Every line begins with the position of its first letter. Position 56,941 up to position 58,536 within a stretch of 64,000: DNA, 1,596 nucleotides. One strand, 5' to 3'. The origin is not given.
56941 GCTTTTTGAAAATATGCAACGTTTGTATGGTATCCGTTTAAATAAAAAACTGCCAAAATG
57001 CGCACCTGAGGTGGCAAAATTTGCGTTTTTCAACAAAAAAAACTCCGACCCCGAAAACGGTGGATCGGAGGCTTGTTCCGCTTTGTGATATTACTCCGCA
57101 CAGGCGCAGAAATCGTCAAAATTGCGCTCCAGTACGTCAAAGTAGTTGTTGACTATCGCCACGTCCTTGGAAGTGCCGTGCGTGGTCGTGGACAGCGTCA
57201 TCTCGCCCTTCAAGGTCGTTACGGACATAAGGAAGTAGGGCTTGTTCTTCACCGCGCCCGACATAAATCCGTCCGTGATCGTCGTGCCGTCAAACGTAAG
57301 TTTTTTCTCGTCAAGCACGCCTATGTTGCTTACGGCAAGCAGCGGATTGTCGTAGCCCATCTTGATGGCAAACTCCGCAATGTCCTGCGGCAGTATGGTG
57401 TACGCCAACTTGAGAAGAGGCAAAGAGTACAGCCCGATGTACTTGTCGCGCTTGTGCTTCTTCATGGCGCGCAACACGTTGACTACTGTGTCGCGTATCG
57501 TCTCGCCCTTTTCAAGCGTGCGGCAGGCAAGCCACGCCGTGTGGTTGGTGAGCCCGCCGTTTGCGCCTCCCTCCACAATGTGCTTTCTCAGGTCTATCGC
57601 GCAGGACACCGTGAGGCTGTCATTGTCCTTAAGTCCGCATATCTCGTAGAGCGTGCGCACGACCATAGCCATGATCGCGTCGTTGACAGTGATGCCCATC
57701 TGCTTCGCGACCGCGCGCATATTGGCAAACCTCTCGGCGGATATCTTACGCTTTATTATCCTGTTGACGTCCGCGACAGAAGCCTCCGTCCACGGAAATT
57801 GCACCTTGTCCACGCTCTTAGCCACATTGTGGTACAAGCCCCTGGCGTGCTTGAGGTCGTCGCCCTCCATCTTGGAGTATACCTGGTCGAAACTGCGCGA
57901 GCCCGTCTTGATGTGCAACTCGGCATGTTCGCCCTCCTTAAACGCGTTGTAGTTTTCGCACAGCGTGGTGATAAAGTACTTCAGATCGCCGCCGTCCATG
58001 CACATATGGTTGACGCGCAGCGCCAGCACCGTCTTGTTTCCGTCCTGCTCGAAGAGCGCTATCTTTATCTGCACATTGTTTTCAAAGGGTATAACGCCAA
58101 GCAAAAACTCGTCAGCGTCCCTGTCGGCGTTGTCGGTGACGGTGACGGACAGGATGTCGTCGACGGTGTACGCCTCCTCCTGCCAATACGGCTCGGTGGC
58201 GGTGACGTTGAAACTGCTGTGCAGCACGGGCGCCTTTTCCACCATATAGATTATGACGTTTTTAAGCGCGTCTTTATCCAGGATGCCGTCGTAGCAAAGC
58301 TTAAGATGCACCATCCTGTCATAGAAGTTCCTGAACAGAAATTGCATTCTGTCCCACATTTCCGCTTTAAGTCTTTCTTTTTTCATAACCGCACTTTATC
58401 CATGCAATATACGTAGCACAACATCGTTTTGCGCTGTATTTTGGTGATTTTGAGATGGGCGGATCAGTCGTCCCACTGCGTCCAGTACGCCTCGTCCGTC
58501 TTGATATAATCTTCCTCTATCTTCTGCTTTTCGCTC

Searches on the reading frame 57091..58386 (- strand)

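Call 32: search_protein_families(library=pfam, proteins=[window:57091-58386:-], max_evalue=0.001)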
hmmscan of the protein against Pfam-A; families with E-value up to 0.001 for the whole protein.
window:57091-58386:- (431 aa): 1 family
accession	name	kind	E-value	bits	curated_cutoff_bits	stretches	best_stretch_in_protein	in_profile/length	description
PF00668.25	Condensation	-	1.4e-09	37.6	30.6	1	31-322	34-334/456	Condensation domain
